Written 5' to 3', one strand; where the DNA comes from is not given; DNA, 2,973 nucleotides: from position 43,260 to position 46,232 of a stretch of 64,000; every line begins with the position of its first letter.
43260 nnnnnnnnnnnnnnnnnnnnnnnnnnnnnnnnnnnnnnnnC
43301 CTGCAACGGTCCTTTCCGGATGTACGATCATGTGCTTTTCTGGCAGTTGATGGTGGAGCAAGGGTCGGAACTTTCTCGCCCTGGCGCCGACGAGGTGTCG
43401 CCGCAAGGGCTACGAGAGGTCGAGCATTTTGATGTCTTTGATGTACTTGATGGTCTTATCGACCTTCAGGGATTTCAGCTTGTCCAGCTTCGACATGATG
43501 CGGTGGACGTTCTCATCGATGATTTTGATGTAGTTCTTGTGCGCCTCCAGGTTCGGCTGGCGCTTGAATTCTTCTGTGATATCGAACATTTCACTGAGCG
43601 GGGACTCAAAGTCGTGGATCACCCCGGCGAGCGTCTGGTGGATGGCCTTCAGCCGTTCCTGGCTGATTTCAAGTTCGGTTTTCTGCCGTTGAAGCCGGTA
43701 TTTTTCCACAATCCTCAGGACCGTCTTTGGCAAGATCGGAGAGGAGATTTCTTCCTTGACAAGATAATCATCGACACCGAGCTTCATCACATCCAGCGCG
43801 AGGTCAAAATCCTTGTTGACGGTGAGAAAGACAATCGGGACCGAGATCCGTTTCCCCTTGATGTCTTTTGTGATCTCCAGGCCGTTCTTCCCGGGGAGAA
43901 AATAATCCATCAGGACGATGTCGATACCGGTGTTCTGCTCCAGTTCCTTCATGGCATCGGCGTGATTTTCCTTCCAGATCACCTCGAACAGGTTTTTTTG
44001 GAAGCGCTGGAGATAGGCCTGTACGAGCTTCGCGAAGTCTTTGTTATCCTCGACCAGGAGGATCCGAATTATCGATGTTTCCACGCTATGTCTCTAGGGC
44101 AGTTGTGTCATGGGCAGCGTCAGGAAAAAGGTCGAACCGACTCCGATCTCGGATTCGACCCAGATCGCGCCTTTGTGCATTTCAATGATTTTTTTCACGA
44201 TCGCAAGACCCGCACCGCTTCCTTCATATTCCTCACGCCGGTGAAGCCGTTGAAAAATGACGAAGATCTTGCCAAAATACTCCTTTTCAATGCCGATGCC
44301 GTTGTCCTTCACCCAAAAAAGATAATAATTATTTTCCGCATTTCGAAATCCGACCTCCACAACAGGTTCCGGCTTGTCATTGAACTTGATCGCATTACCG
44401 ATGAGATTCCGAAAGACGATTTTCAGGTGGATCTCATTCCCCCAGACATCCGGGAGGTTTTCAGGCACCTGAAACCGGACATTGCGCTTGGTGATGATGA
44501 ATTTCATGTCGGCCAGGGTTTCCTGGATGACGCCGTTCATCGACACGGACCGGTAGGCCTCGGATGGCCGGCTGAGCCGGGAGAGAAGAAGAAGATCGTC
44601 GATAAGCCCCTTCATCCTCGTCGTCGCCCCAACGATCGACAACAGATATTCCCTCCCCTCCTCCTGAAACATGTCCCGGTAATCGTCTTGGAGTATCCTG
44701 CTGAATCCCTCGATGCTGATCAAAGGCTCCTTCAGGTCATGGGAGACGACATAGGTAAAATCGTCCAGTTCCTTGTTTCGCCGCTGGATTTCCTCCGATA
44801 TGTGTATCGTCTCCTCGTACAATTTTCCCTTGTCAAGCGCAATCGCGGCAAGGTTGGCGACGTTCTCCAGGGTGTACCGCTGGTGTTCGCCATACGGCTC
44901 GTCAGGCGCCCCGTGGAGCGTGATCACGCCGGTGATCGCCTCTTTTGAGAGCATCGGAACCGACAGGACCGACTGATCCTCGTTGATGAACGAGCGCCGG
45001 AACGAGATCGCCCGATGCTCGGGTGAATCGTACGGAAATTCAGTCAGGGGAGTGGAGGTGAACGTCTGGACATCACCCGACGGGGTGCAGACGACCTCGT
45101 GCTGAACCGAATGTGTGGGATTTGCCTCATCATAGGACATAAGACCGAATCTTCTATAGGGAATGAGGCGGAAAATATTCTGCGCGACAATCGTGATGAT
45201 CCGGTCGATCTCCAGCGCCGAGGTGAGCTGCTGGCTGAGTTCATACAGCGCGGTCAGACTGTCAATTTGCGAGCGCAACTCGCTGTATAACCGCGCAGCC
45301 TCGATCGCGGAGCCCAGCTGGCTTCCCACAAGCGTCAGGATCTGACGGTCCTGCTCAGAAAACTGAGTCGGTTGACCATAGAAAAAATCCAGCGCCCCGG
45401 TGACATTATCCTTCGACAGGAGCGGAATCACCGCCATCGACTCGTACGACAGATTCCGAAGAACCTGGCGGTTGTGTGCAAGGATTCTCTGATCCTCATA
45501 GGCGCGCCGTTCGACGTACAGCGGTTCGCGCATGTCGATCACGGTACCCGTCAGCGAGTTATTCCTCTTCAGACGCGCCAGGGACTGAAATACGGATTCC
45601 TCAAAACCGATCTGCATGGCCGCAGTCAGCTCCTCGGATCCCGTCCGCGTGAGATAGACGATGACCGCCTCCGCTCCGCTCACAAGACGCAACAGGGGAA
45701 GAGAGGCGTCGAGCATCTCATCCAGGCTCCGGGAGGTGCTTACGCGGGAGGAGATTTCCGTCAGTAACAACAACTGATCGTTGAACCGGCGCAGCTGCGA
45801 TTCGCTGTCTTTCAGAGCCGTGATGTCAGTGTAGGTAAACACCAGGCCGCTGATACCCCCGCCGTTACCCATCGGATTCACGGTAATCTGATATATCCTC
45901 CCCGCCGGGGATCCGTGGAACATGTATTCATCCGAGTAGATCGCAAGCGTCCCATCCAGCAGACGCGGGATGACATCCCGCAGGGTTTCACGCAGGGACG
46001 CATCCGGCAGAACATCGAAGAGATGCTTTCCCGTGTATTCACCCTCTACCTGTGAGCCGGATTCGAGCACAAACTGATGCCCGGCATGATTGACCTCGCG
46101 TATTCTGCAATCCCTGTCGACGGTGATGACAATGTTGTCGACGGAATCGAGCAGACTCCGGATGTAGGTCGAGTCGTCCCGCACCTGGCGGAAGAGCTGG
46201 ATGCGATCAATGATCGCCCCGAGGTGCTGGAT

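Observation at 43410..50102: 2002-aa soluble multi-PAS/GAF histidine kinase with a degenerate KaiC-like N-terminus, paired with a REC-DHp response regulator lacking an ATPase domain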

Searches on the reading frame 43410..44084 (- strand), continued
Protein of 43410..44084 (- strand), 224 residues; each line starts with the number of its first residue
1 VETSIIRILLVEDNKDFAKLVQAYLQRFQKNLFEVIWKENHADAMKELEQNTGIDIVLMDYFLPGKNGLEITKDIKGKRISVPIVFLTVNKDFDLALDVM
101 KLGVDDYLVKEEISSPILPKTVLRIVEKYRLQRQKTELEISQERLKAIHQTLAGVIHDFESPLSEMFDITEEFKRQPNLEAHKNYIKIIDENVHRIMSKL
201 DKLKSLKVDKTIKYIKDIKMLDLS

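Call 42: fold_search(model_id=the predicted structure, library=pdb)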
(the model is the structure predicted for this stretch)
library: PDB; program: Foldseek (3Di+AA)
matches with E <= 10: 1790; with E <= 0.001: 506
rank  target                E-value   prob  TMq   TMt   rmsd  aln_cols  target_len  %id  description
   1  8p6f_B                6.0e-09  1.00  0.49  0.23  15.9       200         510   23  Crystal structure of PorX-Fj (released 2024-04-03)
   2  8p6f_A                6.8e-09  1.00  0.49  0.23  16.0       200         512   23  Crystal structure of PorX-Fj (released 2024-04-03)
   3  8ted_A                8.2e-09  1.00  0.47  0.22  15.2       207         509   20  PorX primitive orthorhombic crystal form (released 2024-04-17)
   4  8ted_B                1.1e-08  1.00  0.49  0.23  15.5       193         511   24  PorX primitive orthorhombic crystal form (released 2024-04-17)
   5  8tef_A                1.6e-08  1.00  0.49  0.22  15.6       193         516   24  PorX primitive monoclinic crystal form (released 2024-04-17)
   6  6ww6_B                2.2e-08  1.00  0.47  0.54  11.2       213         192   22  Crystal structure of EutV bound to RNA (released 2021-11-24)
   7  8tef_C                2.3e-08  1.00  0.47  0.23  15.3       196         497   24  PorX primitive monoclinic crystal form (released 2024-04-17)
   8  8vc9_A                2.3e-08  1.00  0.48  0.29  10.9       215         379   19  Hybrid response regulator LvrB from Leptospira / phosphorylated REC form (released 2024-12-18)
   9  8fk2_A                2.5e-08  1.00  0.45  0.78   3.4       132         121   24  The N-terminal VicR from Streptococcus mutans (released 2023-10-25)
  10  8vc9_B                2.8e-08  1.00  0.47  0.29  10.3       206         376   18  Hybrid response regulator LvrB from Leptospira / phosphorylated REC form (released 2024-12-18)
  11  3f7a_B                3.0e-08  1.00  0.58  0.36   3.7       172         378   20  Structure of Orthorhombic crystal form of Pseudomonas aeruginosa RssB (released 2009-11-24)
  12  3f7a_A                3.6e-08  1.00  0.59  0.37   3.5       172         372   20  Structure of Orthorhombic crystal form of Pseudomonas aeruginosa RssB (released 2009-11-24)
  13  8vc9_F                3.6e-08  1.00  0.47  0.29  10.4       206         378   18  Hybrid response regulator LvrB from Leptospira / phosphorylated REC form (released 2024-12-18)
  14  8vc9_C                3.6e-08  1.00  0.47  0.30  10.5       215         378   19  Hybrid response regulator LvrB from Leptospira / phosphorylated REC form (released 2024-12-18)
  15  6swl_B                3.8e-08  1.00  0.48  0.79   2.8       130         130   22  The REC domain of XynC, a response regulator from Geobacillus stearothermophilus (released 2020-10-14)
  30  1mvo                  6.6e-08  1.00  0.45  0.79   2.7       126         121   27  Crystal structure of the PhoP receiver domain from Bacillus subtilis (released 2002-10-16)
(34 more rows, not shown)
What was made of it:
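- Closest known: REC-. Same: LvrB aligns over 206-237 columns with the regulator model (call 42).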

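Call 51: find_related_loci(query=A3, collection=genome_contigs, flank=8000)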
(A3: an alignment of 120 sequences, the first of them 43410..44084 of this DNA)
Query A3 (224 aa) in genome_contigs; peptide patterns used: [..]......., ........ (x = any residue, [..] = any of these).
261 stretches matched a pattern; 186 encode a relative of the query (tblastn E <= 1e-3); the best 80 are kept; 80 distinct loci.
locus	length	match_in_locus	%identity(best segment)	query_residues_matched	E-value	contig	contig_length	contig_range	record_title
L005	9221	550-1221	74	1-224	2e-109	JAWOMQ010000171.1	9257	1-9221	MAG: Bacteroidota bacterium isolate bin_71 c_000011601058, whole genome shotgun sequence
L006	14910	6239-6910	72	1-224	1e-105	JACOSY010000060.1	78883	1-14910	MAG: Ignavibacteria bacterium isolate NC_groundwater_30_Pr7_B-0.1um_51_131 FFV18_Bp1_scaffold_874650, whole genome shotg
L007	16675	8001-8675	71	1-224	6e-101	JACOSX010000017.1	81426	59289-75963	MAG: Ignavibacteria bacterium isolate NC_groundwater_29_Pr7_B-0.1um_49_11 FFV18_Bp1_scaffold_176785, whole genome shotgu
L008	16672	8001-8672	69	1-224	4e-98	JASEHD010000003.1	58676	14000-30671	MAG: Bacteroidota bacterium isolate Yes70-14 NODE_3_length_58676_cov_5.307995, whole genome shotgun sequence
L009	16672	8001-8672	70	1-224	1e-97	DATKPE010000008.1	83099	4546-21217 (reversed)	MAG TPA_asm: Bacteroidota bacterium isolate SMAG_U14783 k141_2726655, whole genome shotgun sequence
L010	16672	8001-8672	68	1-224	3e-97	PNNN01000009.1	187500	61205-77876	MAG: Chlorobiaceae bacterium isolate SW.3.66 SW_1000020_187500, whole genome shotgun sequence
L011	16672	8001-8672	66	1-224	1e-96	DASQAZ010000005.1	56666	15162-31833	MAG TPA_asm: Bacteroidota bacterium isolate SMAG_U11658 k141_1104161, whole genome shotgun sequence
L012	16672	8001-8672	66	1-224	1e-96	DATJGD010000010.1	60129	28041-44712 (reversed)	MAG TPA_asm: Bacteroidota bacterium isolate SMAG_U15477 k141_5581123, whole genome shotgun sequence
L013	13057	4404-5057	68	7-224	2e-96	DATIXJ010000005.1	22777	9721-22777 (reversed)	MAG TPA_asm: Bacteroidota bacterium isolate SMAG_U15246 k141_375967, whole genome shotgun sequence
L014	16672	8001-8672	65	1-224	1e-95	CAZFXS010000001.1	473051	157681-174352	MAG TPA_asm: uncultured Chlorobiaceae bacterium isolate SRP237561_co1_246 genome assembly, contig: NODE_4_length_473051_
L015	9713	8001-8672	64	1-224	3e-95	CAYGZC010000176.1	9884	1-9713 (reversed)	MAG TPA_asm: uncultured Chlorobiaceae bacterium isolate ERP119294_co2_80 genome assembly, contig: k141_3178698, whole ge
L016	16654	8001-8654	67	7-224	3e-95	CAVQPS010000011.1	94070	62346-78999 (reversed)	MAG: uncultured Ignavibacteriales bacterium isolate MFD01476.bin.1.135 genome assembly, contig: contig_74625, whole geno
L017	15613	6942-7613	63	1-224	1e-94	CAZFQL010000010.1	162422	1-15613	MAG TPA_asm: uncultured Chlorobiaceae bacterium isolate SRP302447_co3_354 genome assembly, contig: NODE_257_length_16242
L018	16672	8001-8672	64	1-224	2e-94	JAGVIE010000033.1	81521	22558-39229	MAG: Bacteroidetes bacterium isolate DeMMO2_4 c_000000091368, whole genome shotgun sequence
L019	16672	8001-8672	65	1-224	5e-94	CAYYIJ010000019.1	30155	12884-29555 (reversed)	MAG TPA_asm: uncultured Chlorobiaceae bacterium isolate SRP257756_co1_228 genome assembly, contig: NODE_1043_length_3015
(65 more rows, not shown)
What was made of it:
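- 43410..44084 (-): Gene for a 224-aa response regulator, 9 nt downstream of the kinase stop codon. Found in 186 species genomes (call 51).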

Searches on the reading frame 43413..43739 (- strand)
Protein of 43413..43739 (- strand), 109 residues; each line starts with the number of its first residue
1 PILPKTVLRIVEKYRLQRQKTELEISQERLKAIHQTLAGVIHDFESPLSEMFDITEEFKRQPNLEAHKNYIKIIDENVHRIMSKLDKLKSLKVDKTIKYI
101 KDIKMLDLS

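Call 7: search_protein_families(library=pfam, proteins=[window:43413-43739:-], max_evalue=10)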
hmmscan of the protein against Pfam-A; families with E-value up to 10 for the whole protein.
seq(109 aa): 2 families
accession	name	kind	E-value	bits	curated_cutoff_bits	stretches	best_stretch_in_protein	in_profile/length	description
PF22794.1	jr-ZPR1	-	0.031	14.6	27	1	19-97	18-85/125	ZPR1 jelly-roll domain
PF13874.11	Nup54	-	0.085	13.3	30.5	1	14-40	36-62/140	Nucleoporin complex subunit 54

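Call 38: search_solved_structures(query=A4, max_evalue=10, show_alignments=4)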
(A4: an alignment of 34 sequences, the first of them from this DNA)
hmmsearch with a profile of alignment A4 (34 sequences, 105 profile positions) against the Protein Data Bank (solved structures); distinct sequences matched with E-value up to 10: 31.
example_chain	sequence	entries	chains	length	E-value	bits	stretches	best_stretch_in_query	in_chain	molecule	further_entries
6xor_A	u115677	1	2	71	0.073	16.8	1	8-64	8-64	Protein swallow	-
9fqr_J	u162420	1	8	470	0.085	16.6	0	57-85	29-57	Sperm-associated microtubule inner protein 5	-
5c93_A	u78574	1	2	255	0.35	14.6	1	30-88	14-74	Histidine kinase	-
4u7n_A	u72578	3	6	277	0.4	14.4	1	30-88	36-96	Histidine protein kinase sensor protein | Histidine kinase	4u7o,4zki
5y5a_A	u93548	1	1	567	0.47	14.2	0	75-102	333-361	KLLA0F20702p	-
3d36_A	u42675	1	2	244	0.5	14.1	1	21-77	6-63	Sporulation kinase B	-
6mx2_A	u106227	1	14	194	0.54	14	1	14-52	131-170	ATP-dependent Clp protease proteolytic subunit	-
1ysx_A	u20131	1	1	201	0.64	13.8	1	8-46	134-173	Serum albumin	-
1p68_A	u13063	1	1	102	0.81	13.4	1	26-84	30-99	De novo designed protein S-824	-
8a9q_A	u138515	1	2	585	1.1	13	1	8-46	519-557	Albumin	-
6wdr_S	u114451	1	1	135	1.1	13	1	12-95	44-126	40S ribosomal protein S18-A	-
8itt_A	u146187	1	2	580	1.2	12.9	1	8-46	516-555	Albumin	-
2vdb_A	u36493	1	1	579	1.2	12.9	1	8-46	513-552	SERUM ALBUMIN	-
6m5d_A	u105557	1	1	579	1.2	12.9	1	8-46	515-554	Serum albumin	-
1bke_A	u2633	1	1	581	1.2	12.9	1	8-46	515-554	SERUM ALBUMIN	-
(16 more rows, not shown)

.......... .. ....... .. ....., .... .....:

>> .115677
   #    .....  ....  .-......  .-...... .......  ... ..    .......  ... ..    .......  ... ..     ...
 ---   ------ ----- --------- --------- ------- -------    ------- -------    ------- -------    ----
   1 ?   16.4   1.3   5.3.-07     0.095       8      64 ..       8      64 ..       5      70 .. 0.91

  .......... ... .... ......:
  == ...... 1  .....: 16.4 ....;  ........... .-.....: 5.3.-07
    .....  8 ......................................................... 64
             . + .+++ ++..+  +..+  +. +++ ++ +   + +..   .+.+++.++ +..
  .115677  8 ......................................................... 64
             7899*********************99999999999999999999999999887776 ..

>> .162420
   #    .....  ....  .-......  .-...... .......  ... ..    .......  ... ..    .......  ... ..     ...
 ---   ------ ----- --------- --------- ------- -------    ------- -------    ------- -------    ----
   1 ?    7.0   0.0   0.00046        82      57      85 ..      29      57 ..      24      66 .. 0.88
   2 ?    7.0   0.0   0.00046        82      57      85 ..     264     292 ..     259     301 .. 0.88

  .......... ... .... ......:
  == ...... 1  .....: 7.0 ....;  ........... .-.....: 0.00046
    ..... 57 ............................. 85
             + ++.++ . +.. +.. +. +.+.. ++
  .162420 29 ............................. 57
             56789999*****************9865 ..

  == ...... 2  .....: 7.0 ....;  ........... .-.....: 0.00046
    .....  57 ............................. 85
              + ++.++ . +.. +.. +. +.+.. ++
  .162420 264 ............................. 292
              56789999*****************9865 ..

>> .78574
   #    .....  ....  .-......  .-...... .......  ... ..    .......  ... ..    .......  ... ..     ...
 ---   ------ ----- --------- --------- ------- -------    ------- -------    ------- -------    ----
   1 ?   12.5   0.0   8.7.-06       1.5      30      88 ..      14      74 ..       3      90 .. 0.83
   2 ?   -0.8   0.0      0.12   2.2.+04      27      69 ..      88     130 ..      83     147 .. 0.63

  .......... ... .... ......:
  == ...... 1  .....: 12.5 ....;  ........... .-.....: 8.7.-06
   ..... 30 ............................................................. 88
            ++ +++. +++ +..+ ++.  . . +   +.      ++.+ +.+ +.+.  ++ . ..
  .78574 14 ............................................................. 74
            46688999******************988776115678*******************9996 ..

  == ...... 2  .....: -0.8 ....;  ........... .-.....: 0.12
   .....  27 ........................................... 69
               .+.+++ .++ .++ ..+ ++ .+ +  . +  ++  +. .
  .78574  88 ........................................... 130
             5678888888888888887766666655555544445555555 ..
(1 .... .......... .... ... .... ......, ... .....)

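Call 41: search_protein_families(library=pfam, alignment_id=A4, max_evalue=1)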
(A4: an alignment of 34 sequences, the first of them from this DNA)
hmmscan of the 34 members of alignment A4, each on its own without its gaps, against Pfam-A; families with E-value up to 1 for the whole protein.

A. member 1, seq(105 aa): 5 families
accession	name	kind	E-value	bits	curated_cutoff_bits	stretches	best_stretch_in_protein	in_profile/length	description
PF22794.1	jr-ZPR1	-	0.03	14.7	27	1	15-93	18-85/125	ZPR1 jelly-roll domain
PF00512.31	HisKA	-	0.095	13.2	26.9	1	31-84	4-57/66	His Kinase A (phospho-acceptor) domain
PF23831.1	DUF7201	-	0.26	11.4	27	1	13-98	6-84/142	Coiled-coil region of unknown function (DUF7201)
PF20663.3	COG4_N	-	0.31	11.6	27.3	0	68-103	29-63/107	Conserved oligomeric Golgi complex subunit 4, N-terminal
PF13874.11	Nup54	-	0.75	10.2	30.5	0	10-36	36-62/140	Nucleoporin complex subunit 54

B. families by the number of members that match (of 34 scanned): 82 families (the first 25 are shown)
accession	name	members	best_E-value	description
PF00512.31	HisKA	22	1.3e-06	His Kinase A (phospho-acceptor) domain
PF05659.16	RPW8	14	0.0015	Arabidopsis broad-spectrum mildew resistance protein RPW8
PF06009.19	Laminin_II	8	0.0058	Laminin Domain II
PF08653.15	DASH_Dam1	8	0.03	DASH complex subunit Dam1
PF02646.22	RmuC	7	0.0031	RmuC family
PF09278.17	MerR-DNA-bind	6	0.02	MerR, DNA binding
PF22794.1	jr-ZPR1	5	0.014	ZPR1 jelly-roll domain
PF20702.3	nSTAND2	5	0.014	Novel STAND NTPase 2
PF11315.13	Med30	4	0.01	Mediator complex subunit 30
PF22095.1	BT_3535-like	4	0.021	BT_3535-like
PF12614.13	RRF_GI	3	0.011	Ribosome recycling factor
PF10186.14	ATG14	3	0.03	Vacuolar sorting 38 and autophagy-related subunit 14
PF13052.11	DUF3913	3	0.034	Protein of unknown function (DUF3913)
PF13874.11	Nup54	3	0.045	Nucleoporin complex subunit 54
PF01025.24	GrpE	3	0.12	GrpE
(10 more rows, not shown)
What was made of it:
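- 43413..43736 (-): Regulator residues 117-224: coiled-coil linker plus a degenerate HisKA/DHp-like helical hairpin (helices 117-174, 179-205, 208-220), ending in the invariant tail YIKDIKM(I/L)DLS. His157 sits at the H-box position. Pfam HisKA is hit by 22 of 34 family C-termini, best E 1.3e-6, with this protein at E 0.095 (call 41).
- On HisKA/DHp domain (regulator residues ~145-205): HisKA is hit by 22 of 34 family members, best E 1.3e-6, but this protein scores 13.2 bits against a cut-off of 26.9 (call 41).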

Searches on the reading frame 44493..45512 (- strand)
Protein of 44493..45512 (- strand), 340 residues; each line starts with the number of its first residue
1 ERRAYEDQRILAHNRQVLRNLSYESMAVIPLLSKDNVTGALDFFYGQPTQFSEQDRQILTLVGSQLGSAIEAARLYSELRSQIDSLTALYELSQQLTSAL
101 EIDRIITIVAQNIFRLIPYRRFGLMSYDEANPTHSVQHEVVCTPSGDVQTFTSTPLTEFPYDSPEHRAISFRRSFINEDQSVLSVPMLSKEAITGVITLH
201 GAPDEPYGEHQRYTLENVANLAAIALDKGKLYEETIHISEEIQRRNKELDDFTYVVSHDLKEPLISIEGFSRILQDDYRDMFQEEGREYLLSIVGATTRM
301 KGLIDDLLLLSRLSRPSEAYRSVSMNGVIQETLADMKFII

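Call 32: search_protein_families(library=pfam, max_evalue=0.01, proteins=[window:44493-45512:-])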
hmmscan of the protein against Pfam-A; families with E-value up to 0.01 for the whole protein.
seq(340 aa): 4 families
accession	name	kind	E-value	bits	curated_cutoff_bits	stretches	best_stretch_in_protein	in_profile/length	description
PF13185.12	GAF_2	-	2.5e-16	60.6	28.6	2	16-71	81-136/136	GAF domain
PF01590.32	GAF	-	2.9e-16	60.7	22.4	2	7-70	71-133/133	GAF domain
PF13492.12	GAF_3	-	3.3e-14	53.8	27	2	173-227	70-128/129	GAF domain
PF00512.31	HisKA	-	8.7e-13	48.6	26.9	1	249-314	2-64/66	His Kinase A (phospho-acceptor) domain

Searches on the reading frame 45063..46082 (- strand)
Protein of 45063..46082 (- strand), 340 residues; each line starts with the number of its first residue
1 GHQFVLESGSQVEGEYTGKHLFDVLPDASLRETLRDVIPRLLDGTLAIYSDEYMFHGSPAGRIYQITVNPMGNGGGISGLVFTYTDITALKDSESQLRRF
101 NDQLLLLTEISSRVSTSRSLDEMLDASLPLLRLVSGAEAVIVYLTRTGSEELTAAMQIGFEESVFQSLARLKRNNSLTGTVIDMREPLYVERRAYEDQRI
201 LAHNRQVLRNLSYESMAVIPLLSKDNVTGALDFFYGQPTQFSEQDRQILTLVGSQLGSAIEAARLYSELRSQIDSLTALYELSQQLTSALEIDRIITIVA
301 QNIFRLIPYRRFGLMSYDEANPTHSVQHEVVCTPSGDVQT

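Call 32: search_protein_families(library=pfam, max_evalue=0.01, proteins=[window:45063-46082:-])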
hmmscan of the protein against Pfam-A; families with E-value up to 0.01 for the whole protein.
seq(340 aa): 5 families
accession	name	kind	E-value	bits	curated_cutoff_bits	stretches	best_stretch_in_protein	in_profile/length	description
PF13185.12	GAF_2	-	1.5e-14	54.8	28.6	1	118-261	2-136/136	GAF domain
PF13492.12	GAF_3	-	3.6e-14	53.7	27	1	119-261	1-128/129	GAF domain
PF01590.32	GAF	-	4.8e-14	53.5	22.4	1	120-260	2-133/133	GAF domain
PF08448.16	PAS_4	-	1.3e-07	32.3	23.1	1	14-91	33-109/110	PAS fold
PF12860.13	PAS_7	-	0.0017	19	27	0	56-94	80-114/115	PAS fold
